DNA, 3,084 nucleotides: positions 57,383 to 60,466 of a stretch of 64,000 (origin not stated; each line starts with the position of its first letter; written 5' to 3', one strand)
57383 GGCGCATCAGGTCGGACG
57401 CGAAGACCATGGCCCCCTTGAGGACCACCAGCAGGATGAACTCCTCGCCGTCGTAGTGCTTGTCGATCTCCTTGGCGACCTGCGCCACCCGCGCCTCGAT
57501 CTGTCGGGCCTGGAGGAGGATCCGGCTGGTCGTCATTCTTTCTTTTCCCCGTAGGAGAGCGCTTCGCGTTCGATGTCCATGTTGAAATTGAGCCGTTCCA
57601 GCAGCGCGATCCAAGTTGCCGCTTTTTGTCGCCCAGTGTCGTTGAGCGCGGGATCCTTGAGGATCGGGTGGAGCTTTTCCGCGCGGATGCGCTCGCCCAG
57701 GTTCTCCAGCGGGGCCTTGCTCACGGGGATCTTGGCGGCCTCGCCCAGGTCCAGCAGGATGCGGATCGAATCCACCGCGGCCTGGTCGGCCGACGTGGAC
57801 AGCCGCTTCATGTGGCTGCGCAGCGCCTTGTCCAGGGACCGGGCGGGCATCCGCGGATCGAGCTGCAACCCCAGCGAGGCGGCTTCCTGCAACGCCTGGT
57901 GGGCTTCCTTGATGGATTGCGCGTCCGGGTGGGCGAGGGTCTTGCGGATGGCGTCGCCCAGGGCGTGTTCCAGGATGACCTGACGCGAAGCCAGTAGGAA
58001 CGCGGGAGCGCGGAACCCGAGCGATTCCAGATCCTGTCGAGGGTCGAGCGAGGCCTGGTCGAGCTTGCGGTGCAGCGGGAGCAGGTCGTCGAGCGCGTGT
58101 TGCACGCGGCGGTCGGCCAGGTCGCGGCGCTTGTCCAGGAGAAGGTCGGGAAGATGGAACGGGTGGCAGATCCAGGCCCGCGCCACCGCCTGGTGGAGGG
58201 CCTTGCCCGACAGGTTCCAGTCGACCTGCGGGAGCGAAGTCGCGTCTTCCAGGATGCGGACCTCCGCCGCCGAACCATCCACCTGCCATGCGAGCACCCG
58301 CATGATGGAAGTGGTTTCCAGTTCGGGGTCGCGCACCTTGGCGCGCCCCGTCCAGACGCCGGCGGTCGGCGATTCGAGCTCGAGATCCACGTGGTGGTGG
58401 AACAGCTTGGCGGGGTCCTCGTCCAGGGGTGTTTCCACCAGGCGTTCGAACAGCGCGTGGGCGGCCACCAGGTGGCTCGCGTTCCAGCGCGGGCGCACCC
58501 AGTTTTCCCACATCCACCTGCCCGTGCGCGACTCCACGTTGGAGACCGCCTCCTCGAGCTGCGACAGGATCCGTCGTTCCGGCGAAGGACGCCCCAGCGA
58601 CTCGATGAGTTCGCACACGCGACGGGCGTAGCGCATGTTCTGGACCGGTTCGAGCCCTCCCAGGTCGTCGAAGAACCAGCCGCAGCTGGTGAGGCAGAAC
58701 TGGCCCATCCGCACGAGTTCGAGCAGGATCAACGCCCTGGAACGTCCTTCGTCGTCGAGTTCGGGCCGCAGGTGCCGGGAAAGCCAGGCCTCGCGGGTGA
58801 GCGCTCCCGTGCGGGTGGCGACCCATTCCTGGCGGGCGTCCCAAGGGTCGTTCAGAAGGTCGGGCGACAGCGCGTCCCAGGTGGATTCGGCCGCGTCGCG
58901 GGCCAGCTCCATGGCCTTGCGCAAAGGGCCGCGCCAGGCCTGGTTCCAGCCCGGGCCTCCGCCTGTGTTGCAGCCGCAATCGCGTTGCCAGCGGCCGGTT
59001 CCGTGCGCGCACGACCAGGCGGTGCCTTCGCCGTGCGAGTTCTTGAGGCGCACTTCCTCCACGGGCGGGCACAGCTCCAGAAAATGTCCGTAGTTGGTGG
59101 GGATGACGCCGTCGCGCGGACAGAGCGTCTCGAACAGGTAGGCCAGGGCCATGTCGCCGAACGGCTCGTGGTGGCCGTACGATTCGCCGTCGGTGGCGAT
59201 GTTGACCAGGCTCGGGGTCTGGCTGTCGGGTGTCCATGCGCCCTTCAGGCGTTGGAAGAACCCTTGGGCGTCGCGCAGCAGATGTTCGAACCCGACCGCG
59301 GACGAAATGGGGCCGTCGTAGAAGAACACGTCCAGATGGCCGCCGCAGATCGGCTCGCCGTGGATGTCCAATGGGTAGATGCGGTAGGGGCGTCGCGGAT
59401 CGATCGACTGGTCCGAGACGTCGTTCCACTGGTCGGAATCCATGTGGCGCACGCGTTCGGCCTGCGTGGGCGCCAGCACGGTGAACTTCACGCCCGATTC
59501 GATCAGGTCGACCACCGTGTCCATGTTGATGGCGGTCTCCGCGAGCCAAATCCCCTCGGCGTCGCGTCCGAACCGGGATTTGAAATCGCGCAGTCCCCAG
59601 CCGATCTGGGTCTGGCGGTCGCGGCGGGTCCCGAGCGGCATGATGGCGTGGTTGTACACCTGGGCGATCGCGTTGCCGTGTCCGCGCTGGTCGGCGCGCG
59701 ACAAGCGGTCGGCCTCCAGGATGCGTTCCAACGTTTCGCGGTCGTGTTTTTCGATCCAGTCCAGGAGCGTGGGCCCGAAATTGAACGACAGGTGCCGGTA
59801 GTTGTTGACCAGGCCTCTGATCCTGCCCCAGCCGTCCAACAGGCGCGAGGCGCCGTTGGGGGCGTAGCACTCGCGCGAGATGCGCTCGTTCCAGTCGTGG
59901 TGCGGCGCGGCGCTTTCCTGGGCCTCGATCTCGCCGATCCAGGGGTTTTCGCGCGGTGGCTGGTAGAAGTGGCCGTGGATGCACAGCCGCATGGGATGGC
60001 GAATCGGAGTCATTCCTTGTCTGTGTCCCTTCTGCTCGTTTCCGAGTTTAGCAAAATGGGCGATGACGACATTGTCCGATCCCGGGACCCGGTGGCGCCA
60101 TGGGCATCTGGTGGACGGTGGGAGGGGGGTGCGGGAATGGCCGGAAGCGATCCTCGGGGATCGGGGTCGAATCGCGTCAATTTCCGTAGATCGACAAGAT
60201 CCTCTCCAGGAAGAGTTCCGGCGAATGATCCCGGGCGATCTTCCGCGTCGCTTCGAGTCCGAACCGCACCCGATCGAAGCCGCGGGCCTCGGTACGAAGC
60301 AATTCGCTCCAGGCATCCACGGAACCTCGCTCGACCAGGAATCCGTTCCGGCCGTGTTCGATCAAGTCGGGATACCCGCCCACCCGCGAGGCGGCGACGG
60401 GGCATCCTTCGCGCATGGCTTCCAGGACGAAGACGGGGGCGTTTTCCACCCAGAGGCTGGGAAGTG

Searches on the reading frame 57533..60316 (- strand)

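Call 59: search_protein_families(library=pfam, proteins=[window:57533-60316:-], max_evalue=0.001)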
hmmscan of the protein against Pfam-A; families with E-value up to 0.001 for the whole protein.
window:57533-60316:- (927 aa): 2 families
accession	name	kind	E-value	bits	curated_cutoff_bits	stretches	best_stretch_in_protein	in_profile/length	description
PF12055.13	DUF3536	-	2.3e-47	162.1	25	1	457-660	1-209/284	Domain of unknown function (DUF3536)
PF03065.20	Glyco_hydro_57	-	1.6e-15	57.6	21.2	1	165-398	65-264/291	Glycosyl hydrolase family 57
